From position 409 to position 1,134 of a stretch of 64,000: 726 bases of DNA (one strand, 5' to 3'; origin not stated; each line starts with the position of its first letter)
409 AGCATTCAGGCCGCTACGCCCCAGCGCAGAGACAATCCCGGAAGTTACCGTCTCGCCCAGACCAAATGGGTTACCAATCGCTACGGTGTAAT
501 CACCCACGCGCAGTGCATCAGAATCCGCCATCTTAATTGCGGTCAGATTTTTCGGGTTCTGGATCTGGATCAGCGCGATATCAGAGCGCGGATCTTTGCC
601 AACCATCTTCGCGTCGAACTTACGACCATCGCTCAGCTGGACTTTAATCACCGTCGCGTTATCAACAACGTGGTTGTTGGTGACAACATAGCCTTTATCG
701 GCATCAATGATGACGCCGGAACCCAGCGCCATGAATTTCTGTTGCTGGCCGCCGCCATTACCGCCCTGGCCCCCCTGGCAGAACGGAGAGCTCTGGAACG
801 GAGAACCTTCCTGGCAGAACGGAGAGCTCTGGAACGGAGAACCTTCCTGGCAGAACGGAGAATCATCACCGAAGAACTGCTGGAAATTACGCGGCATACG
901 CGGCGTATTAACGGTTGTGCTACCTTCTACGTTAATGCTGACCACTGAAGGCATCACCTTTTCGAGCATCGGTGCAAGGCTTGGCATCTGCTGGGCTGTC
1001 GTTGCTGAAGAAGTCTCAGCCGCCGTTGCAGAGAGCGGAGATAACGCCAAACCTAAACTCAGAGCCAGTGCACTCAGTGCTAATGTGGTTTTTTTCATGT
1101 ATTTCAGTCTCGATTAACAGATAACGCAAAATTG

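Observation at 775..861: Perfect 36-bp in-frame tandem duplication in degP adds a 12-residue repeat and a third cysteine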

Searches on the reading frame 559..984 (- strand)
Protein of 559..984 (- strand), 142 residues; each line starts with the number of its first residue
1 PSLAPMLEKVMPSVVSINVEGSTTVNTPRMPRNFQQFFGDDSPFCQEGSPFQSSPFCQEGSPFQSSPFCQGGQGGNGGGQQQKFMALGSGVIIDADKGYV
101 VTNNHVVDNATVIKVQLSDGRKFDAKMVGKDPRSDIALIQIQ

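Call 31: find_homologous_proteins(query=window:559-984:-, max_evalue=1e-10)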
Query seq(142 aa) (142 aa): 411 proteins with E <= 1e-10 among 808 candidates; the best 120 are listed.
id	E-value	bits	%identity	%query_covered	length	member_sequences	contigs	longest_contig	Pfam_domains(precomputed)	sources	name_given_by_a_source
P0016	5.2e-73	261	91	100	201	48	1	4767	PF13365.13,PF00089.33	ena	-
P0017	5.2e-69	248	86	100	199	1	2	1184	PF13365.13,PF00089.33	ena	-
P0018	1.3e-68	247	86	99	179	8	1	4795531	PF13365.13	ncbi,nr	ncbi:serine endoprotease [Citrobacter braakii]|nr:serine endoprotease [Citrobacter braakii]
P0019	4.7e-68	245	79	100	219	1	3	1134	PF13365.13,PF00089.33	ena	-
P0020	7.0e-68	245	79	100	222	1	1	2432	PF13365.13,PF00089.33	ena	-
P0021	2.3e-67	243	81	100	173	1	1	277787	PF13365.13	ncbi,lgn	-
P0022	6.6e-67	242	78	100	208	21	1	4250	PF13365.13,PF00089.33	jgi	jgi:serine protease Do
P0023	1.7e-66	240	86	99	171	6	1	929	PF13365.13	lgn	-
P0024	4.7e-66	239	87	100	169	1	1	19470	PF13365.13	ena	-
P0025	2.1e-65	237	83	100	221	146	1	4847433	PF13365.13,PF00089.33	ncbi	-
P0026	1.6e-64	234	81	100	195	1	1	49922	PF13365.13,PF00089.33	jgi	jgi:serine protease Do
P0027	2.2e-64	233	81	100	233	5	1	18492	PF13365.13,PF00089.33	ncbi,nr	ncbi:MAG TPA: serine endoprotease, partial [Enterobacteriaceae bacterium]|nr:serine endoprotease [En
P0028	3.3e-64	233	82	100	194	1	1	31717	PF13365.13,PF00089.33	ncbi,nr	ncbi:trypsin-like peptidase domain-containing protein, partial [Escherichia coli]|nr:trypsin-like pe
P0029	1.0e-63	231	82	100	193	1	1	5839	PF13365.13,PF00089.33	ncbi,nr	ncbi:MAG TPA: serine endoprotease, partial [Atlantibacter hermannii]|nr:serine endoprotease [Atlanti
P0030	5.3e-63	229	78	100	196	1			PF13365.13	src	-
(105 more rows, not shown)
